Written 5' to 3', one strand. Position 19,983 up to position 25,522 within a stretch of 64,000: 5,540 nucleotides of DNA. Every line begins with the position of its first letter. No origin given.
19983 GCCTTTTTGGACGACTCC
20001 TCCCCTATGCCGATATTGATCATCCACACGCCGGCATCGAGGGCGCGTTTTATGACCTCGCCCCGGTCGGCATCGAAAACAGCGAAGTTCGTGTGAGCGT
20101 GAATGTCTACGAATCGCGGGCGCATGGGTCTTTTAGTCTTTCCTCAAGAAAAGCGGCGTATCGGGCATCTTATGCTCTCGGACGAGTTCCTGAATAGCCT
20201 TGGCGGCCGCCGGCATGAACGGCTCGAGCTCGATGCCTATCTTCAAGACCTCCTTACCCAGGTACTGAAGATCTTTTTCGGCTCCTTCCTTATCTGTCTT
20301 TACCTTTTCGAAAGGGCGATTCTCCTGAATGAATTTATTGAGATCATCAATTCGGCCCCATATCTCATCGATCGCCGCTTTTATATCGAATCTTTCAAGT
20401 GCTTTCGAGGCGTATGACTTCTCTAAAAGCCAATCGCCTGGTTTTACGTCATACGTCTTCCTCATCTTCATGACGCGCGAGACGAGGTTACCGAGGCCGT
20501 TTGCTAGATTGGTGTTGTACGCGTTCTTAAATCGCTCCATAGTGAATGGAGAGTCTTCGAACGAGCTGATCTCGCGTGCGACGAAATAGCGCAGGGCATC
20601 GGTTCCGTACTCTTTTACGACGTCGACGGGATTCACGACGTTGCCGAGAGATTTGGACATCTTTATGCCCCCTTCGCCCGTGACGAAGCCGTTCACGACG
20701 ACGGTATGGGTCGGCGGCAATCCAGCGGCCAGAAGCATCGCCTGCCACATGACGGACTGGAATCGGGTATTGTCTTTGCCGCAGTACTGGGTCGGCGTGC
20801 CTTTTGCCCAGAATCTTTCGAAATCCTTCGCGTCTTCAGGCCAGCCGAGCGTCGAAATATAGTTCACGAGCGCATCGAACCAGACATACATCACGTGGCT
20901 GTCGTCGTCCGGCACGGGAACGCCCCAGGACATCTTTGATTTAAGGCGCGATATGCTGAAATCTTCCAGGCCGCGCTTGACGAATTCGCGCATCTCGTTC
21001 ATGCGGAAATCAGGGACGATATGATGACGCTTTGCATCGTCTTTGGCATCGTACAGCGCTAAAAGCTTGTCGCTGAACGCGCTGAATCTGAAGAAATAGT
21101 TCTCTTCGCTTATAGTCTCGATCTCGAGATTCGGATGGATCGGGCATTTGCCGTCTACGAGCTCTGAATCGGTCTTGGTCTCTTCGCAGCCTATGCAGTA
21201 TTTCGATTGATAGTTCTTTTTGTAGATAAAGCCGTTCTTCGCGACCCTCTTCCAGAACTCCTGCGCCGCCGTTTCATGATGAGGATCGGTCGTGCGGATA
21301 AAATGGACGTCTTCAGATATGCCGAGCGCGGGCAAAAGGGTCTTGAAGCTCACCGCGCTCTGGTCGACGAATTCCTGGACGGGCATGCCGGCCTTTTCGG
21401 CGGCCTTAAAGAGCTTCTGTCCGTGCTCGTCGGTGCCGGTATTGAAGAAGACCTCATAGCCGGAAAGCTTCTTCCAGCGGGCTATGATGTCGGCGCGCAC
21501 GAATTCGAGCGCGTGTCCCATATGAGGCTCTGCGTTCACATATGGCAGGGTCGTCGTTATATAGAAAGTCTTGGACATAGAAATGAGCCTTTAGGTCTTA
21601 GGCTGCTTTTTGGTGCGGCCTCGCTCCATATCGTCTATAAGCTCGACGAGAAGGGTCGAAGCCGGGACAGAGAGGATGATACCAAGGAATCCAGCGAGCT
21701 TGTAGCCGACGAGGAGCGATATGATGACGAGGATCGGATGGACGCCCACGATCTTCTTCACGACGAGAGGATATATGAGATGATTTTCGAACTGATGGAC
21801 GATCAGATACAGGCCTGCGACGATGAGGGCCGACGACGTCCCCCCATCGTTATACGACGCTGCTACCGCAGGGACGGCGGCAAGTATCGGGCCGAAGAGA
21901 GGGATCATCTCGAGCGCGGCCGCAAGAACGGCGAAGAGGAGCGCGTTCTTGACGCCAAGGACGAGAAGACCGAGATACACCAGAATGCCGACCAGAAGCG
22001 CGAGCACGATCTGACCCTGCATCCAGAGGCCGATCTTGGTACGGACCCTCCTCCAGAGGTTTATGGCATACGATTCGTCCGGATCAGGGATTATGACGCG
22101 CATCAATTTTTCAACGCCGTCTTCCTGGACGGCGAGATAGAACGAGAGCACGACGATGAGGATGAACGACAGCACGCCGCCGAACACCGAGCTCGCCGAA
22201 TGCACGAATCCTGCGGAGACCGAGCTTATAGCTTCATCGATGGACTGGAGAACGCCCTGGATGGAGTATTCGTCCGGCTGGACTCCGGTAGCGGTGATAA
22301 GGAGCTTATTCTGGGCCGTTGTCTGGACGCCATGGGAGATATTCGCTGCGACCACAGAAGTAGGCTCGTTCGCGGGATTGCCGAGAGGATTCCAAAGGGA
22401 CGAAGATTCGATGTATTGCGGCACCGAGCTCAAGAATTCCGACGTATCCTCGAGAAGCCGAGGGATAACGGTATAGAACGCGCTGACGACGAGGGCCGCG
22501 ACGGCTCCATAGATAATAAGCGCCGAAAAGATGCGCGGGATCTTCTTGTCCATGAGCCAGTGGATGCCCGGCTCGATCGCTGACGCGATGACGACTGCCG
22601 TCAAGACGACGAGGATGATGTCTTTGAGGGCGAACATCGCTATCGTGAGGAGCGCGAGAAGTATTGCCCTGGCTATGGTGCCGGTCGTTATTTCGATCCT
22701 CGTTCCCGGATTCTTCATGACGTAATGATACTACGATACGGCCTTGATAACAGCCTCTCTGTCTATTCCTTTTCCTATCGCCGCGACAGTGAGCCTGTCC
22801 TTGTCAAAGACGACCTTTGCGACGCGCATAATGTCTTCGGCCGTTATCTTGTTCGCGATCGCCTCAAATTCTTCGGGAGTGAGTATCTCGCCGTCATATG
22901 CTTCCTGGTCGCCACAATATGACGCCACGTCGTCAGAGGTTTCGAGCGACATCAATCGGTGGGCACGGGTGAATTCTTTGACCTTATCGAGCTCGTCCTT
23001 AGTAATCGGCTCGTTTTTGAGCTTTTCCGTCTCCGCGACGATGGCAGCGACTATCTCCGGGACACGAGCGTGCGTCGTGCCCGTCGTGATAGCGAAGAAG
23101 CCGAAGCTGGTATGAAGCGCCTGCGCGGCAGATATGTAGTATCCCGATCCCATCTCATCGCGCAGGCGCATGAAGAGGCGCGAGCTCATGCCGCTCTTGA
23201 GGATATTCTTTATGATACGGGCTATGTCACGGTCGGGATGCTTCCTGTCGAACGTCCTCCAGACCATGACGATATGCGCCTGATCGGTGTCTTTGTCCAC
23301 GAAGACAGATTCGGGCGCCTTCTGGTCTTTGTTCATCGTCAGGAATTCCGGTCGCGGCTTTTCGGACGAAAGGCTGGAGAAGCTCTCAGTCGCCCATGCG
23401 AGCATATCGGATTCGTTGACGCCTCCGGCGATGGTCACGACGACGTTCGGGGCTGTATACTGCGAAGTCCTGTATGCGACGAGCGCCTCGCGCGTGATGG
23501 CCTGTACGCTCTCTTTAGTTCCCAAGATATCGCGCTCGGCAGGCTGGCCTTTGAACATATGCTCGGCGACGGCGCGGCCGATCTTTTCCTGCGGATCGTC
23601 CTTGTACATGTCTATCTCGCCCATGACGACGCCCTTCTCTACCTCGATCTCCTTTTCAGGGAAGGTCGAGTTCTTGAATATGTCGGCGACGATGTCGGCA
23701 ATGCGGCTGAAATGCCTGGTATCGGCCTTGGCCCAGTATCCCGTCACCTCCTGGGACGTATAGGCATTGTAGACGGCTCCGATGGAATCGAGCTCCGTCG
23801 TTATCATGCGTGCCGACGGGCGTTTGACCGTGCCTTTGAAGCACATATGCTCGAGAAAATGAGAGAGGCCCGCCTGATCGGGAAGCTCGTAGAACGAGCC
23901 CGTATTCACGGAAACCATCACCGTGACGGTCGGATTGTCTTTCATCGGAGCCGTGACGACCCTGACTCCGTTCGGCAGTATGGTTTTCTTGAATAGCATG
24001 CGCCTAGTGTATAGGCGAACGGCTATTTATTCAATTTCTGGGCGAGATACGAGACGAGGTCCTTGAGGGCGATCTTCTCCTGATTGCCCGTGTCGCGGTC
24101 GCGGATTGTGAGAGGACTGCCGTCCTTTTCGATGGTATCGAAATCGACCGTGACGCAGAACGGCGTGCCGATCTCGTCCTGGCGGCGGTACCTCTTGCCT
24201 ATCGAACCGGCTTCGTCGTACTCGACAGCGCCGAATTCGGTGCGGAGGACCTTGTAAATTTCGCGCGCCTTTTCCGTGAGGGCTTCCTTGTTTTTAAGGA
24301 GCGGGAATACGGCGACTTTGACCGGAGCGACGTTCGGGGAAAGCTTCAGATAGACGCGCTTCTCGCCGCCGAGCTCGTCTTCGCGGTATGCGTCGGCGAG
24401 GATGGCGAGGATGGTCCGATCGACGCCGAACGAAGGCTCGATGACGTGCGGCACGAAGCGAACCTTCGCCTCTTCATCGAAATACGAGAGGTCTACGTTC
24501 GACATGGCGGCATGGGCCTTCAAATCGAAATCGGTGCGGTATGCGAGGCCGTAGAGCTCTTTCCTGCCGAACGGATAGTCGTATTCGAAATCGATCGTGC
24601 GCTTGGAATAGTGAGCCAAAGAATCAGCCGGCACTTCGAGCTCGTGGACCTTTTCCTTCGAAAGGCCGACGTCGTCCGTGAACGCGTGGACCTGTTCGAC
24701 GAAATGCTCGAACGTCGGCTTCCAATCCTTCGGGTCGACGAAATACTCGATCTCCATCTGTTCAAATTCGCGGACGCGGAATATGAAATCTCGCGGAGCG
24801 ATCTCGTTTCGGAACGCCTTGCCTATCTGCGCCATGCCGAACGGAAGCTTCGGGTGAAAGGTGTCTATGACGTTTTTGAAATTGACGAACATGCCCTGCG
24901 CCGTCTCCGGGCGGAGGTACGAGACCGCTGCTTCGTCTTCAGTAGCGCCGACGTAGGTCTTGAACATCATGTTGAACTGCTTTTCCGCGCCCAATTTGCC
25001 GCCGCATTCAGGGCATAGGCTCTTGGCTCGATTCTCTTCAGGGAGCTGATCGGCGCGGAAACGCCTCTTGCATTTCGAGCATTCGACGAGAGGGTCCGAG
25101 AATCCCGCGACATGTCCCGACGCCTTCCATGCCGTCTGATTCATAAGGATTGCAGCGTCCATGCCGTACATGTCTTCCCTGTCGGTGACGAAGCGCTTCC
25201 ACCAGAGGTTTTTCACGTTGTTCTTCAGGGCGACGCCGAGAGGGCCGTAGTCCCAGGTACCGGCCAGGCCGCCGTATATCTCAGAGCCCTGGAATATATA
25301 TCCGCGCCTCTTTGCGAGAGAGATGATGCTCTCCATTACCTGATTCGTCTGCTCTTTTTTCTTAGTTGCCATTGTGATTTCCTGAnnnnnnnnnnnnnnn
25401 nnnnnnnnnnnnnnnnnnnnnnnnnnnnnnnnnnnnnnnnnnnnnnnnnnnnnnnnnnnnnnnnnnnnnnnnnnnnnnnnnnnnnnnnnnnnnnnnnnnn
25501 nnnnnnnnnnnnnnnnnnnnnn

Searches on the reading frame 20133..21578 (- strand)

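Call 61: search_protein_families(library=pfam, proteins=[window:20133-21578:-], max_evalue=0.00001)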
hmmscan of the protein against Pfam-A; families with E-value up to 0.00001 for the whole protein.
window:20133-21578:- (481 aa): 3 families
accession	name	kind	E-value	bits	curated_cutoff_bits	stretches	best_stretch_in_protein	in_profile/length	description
PF09334.17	tRNA-synt_1g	-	1.9e-97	327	20.1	2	157-370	180-391/391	tRNA synthetases class I (M)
PF00133.28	tRNA-synt_1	-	4.9e-41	141.3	22.7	2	226-336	295-404/414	tRNA synthetases class I (I, L, M and V)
PF01406.26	tRNA-synt_1e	-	7.6e-17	62.1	27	1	14-123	19-126/301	tRNA synthetases class I (C) catalytic domain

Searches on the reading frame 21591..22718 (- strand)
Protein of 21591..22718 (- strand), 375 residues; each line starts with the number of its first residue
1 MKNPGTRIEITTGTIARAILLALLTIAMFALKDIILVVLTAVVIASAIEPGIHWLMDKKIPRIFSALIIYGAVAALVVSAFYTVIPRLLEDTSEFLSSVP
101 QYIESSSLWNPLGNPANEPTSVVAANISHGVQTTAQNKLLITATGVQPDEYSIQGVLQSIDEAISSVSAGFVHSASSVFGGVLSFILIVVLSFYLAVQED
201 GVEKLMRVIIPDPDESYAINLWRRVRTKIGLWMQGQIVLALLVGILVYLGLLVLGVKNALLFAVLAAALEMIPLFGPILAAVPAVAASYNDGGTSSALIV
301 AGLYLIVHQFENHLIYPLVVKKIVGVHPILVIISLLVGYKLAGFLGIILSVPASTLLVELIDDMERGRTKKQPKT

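Call 61: search_protein_families(library=pfam, proteins=[window:21591-22718:-], max_evalue=0.00001)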
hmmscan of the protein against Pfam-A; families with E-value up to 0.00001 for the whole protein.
window:21591-22718:- (375 aa): 1 family
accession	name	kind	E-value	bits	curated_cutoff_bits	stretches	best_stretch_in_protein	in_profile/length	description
PF01594.21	AI-2E_transport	-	2.5e-55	188.4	34.3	1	19-364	6-326/327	AI-2E family transporter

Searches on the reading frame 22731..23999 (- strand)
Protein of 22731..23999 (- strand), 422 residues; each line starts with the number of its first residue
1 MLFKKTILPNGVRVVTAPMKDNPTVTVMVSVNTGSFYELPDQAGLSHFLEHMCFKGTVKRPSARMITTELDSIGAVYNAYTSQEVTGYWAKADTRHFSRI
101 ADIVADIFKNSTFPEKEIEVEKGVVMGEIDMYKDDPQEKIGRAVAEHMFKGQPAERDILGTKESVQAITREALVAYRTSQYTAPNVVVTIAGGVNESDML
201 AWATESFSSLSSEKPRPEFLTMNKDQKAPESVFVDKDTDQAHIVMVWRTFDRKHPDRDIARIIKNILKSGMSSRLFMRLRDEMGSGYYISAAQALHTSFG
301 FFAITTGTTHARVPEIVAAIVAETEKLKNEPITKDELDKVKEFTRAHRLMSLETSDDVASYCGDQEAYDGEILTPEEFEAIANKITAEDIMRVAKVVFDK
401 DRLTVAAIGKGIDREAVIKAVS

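Call 61: search_protein_families(library=pfam, proteins=[window:22731-23999:-], max_evalue=0.00001)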
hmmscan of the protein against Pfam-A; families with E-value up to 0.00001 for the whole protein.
window:22731-23999:- (422 aa): 2 families
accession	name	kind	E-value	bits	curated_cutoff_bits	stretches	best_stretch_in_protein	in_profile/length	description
PF00675.25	Peptidase_M16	-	6.5e-36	123.9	22.3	1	14-162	2-149/149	Insulinase (Peptidase family M16)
PF05193.26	Peptidase_M16_C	-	5.4e-35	121.3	23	1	168-342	2-179/181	Peptidase M16 inactive domain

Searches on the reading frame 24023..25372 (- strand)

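Call 61: search_protein_families(library=pfam, proteins=[window:24023-25372:-], max_evalue=0.00001)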
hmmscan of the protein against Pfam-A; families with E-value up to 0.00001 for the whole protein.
window:24023-25372:- (449 aa): 2 families
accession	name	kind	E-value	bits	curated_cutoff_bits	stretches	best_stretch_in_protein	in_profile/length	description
PF03129.25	HGTP_anticodon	-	5.1e-21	75.1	21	1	352-445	1-93/94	Anticodon binding domain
PF00587.30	tRNA-synt_2b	-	2.9e-15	57.2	29.3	1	149-326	9-177/179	tRNA synthetase class II core domain (G, H, P, S and T)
